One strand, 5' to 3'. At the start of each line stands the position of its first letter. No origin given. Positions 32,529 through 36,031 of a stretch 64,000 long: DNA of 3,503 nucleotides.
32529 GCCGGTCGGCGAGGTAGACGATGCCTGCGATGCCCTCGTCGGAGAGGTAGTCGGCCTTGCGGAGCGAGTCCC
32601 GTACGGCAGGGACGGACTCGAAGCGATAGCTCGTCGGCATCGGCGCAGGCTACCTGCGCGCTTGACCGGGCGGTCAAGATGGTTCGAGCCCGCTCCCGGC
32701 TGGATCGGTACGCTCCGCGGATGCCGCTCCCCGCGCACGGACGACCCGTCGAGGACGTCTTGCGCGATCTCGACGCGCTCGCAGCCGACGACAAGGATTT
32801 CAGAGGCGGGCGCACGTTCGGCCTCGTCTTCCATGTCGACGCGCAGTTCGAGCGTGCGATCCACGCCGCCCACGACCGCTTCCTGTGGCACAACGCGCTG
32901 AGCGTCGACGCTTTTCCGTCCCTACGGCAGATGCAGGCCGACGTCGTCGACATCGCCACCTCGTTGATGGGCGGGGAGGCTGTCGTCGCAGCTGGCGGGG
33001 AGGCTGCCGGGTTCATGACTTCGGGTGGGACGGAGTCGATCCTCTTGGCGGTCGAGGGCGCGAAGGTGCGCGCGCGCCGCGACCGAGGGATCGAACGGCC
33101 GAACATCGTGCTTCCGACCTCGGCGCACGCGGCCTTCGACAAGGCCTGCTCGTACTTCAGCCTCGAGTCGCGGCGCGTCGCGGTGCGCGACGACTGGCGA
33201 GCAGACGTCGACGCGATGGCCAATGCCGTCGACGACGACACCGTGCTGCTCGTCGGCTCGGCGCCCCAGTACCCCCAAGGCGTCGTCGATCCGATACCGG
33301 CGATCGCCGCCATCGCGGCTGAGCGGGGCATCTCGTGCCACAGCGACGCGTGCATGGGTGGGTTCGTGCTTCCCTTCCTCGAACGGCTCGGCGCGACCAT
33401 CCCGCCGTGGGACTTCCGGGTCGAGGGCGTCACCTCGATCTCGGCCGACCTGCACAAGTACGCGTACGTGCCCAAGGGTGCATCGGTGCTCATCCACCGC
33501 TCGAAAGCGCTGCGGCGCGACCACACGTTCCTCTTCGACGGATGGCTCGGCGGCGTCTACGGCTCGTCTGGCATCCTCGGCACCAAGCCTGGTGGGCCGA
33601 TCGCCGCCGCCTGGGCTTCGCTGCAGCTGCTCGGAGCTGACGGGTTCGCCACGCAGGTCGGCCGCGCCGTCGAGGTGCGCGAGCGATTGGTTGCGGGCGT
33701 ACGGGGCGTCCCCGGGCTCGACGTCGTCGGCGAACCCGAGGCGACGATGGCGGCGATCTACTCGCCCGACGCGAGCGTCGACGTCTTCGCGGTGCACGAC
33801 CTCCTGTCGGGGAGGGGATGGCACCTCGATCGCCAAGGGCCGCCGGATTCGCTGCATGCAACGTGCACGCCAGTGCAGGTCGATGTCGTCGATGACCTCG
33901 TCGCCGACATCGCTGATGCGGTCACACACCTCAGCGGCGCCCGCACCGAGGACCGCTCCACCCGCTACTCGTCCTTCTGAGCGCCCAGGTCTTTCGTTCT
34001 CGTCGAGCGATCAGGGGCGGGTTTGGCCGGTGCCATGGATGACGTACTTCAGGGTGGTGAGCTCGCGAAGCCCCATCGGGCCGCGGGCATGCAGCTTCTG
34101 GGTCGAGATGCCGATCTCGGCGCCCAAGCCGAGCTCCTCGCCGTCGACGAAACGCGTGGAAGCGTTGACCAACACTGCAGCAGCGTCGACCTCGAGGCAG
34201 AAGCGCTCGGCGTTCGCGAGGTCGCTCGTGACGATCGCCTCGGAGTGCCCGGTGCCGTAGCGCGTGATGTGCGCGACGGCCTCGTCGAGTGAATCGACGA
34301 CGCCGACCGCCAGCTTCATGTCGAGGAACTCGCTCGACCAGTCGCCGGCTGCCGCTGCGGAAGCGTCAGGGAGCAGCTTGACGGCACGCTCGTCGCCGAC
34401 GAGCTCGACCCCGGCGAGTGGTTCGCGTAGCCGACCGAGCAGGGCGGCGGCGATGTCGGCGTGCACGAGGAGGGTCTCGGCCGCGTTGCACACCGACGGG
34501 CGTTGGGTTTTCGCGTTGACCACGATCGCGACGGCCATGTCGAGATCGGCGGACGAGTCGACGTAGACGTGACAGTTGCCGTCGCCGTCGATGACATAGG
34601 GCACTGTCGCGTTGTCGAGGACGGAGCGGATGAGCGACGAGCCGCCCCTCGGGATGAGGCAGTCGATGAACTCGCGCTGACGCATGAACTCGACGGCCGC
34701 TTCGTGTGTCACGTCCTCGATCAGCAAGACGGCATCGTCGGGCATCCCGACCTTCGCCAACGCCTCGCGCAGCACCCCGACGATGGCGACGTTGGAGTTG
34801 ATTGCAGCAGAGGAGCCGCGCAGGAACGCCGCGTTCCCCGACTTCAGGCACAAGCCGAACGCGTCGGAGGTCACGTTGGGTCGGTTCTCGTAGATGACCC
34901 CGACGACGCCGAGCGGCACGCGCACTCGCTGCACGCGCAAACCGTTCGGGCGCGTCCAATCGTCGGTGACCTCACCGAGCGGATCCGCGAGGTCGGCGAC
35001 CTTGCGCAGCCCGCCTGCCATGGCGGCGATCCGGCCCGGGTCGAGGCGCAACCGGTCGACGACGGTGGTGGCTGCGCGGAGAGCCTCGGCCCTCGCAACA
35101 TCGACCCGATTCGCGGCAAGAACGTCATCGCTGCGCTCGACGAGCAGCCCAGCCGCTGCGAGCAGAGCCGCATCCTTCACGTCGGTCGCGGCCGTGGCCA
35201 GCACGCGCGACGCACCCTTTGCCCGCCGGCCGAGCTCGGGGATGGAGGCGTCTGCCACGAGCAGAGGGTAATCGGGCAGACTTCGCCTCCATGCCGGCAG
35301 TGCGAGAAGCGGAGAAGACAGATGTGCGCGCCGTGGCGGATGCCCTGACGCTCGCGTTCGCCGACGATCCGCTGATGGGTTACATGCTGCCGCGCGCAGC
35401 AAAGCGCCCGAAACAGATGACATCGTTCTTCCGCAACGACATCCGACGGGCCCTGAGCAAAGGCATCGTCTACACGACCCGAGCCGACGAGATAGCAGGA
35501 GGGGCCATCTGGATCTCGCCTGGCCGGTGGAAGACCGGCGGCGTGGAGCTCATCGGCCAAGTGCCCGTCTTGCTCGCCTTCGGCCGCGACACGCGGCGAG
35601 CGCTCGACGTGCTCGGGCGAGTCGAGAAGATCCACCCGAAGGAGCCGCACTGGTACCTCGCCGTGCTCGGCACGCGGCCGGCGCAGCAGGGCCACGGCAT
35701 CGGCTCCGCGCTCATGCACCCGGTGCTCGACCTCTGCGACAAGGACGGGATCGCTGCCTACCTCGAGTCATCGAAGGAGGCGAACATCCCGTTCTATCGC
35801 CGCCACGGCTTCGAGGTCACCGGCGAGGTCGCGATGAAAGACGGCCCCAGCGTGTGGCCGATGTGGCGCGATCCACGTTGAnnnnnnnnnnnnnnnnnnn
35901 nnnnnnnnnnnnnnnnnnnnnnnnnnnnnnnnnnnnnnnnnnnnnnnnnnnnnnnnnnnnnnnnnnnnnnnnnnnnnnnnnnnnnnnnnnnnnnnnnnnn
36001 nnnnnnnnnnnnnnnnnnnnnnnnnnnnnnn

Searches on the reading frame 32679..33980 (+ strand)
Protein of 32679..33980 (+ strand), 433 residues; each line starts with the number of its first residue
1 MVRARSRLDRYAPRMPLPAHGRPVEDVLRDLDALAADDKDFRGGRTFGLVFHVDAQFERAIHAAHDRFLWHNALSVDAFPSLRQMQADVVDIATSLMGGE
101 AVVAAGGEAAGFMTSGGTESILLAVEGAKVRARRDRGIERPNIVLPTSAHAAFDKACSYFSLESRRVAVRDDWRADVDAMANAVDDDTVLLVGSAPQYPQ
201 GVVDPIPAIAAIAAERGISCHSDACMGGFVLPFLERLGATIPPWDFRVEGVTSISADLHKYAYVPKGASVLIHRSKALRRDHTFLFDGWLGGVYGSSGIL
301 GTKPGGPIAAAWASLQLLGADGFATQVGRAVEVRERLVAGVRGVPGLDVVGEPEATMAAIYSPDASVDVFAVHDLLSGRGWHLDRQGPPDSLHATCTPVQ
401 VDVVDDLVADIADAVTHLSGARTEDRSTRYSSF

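Call 77: search_protein_families(library=pfam, proteins=[window:32679-33980:+], max_evalue=0.001)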
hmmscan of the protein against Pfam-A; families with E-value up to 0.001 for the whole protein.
window:32679-33980:+ (433 aa): 3 families
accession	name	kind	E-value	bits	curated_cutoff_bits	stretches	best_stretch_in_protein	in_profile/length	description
PF00282.25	Pyridoxal_deC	-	4.2e-17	62.4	27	1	72-354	67-366/375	Pyridoxal-dependent decarboxylase conserved domain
PF00266.25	Aminotran_5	-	2.1e-06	27.4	21.5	1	114-286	67-226/371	Aminotransferase class-V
PF00155.27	Aminotran_1_2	-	4.4e-06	26.5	19.7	1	96-230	54-192/361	Aminotransferase class I and II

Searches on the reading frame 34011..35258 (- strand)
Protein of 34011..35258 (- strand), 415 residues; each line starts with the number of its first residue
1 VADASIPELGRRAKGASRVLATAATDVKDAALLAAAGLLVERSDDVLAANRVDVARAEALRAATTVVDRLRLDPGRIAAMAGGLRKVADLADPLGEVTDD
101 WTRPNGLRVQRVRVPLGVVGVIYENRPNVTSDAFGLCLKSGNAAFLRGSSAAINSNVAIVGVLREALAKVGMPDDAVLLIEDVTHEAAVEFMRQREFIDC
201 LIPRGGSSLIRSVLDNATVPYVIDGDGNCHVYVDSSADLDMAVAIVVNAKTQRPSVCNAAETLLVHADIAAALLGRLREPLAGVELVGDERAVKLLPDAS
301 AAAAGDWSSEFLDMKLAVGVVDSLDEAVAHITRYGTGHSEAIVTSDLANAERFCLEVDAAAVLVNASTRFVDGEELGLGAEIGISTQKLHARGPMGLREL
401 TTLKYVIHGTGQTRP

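Call 3: search_protein_families(library=pfam, proteins=[window:34011-35258:-], max_evalue=0.01)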
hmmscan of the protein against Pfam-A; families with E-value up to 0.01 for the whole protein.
window:34011-35258:- (415 aa): 1 family
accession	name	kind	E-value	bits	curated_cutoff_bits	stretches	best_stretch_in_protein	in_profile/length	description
PF00171.27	Aldedh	-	9.1e-19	67.8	23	2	39-289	56-300/461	Aldehyde dehydrogenase family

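Call 5: search_protein_families(library=ncbifam, proteins=[window:34011-35258:-], max_evalue=0.01)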
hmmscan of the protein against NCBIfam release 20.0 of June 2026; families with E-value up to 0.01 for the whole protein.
window:34011-35258:- (415 aa): 20 families
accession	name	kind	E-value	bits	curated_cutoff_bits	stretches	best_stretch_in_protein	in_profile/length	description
NF001221.0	PRK00197.1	equivalog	1.2e-169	564.5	289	1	4-414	5-417/418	glutamate-5-semialdehyde dehydrogenase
TIGR00407.1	proA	equivalog_domain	1.9e-134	448.5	317.45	1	13-404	1-398/398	glutamate-5-semialdehyde dehydrogenase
TIGR01092.1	P5CS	equivalog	6e-88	295.8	796.75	1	11-412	293-693/715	delta l-pyrroline-5-carboxylate synthetase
NF010378.0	PRK13805.1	equivalog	1.4e-19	69.4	951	1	110-279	105-275/872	bifunctional acetaldehyde-CoA/alcohol dehydrogenase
TIGR02518.1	EutH_ACDH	equivalog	4.9e-17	62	620.1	1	108-279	97-269/488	acetaldehyde dehydrogenase (acetylating)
NF047625.1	AcylSulfactDhSauS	equivalog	1.5e-15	57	600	2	82-279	74-266/464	acylating sulfoacetaldehyde dehydrogenase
NF052305.1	DioxValDhHalo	equivalog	4.9e-11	42.2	750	2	108-286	134-313/483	2,5-dioxovalerate dehydrogenase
NF011927.0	PRK15398.1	subfamily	5e-11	41.9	403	1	113-280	127-295/465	aldehyde dehydrogenase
NF050084.1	pip_6_carb_DH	equivalog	9.7e-11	41.2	730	1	108-288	110-293/475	L-piperidine-6-carboxylate dehydrogenase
TIGR03216.1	OH_muco_semi_DH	equivalog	9.8e-10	37.6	693.25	1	31-282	64-308/481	2-hydroxymuconic semialdehyde dehydrogenase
NF006915.0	PRK09406.1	equivalog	3.7e-09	36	730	1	36-289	47-296/457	NADP-dependent succinic semialdehyde dehydrogenase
TIGR01804.1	BADH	equivalog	1.9e-07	29.9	668.6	1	35-281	58-300/467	betaine-aldehyde dehydrogenase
NF040648.1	lactal_redase_Meth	equivalog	2.4e-07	30.1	650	1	112-273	126-290/463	lactaldehyde dehydrogenase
NF042993.1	AlphKGSA_gudD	equivalog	3.8e-07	29.2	770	1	112-282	137-308/481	alpha-ketoglutaric semialdehyde dehydrogenase GucD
NF007352.0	PRK09847.1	equivalog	6.4e-07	28.2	850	1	40-279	87-324/495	aldehyde dehydrogenase PuuC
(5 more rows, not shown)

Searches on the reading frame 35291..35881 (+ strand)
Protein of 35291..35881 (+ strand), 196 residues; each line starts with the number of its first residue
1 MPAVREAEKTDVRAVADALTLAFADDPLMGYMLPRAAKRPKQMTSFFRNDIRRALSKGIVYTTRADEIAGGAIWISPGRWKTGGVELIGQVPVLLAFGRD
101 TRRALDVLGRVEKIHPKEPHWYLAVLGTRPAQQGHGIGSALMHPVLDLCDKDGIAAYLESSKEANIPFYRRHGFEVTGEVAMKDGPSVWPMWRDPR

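Call 3: search_protein_families(library=pfam, proteins=[window:35291-35881:+], max_evalue=0.01)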
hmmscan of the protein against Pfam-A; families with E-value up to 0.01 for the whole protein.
window:35291-35881:+ (196 aa): 4 families
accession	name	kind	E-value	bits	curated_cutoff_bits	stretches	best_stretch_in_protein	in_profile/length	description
PF13673.13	Acetyltransf_10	-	1.8e-10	41.3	23.6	1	122-191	53-124/128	Acetyltransferase (GNAT) domain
PF00583.31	Acetyltransf_1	-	3e-10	40.9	20.7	1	113-174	52-116/116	Acetyltransferase (GNAT) family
PF13508.13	Acetyltransf_7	-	5.8e-09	36.6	27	1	120-176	29-84/84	Acetyltransferase (GNAT) domain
PF13527.13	Acetyltransf_9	-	2.7e-06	27.9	25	1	122-176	74-126/127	Acetyltransferase (GNAT) domain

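Call 5: search_protein_families(library=ncbifam, proteins=[window:35291-35881:+], max_evalue=0.01)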
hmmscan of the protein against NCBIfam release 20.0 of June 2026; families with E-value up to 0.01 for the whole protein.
window:35291-35881:+ (196 aa): 3 families
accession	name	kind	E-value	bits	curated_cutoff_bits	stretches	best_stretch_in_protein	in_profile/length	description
TIGR01575.1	rimI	equivalog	0.00015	21.9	86.4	1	126-178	61-116/132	ribosomal protein S18-alanine N-acetyltransferase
NF007807.0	PRK10514.1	equivalog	0.0019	18.1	134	1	126-190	76-138/147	acetyltransferase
TIGR04045.1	MSMEG_0567_GNAT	equivalog_domain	0.0048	16.5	68.45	1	103-185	55-138/153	MSMEG_0567/Sll0786 family nitrogen starvation N-acetyltransferase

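Call 74: search_protein_families(library=padloc, proteins=[window:35291-35881:+], max_evalue=0.001)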
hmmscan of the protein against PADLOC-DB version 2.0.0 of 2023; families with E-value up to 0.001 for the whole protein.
window:35291-35881:+ (196 aa): 0 families
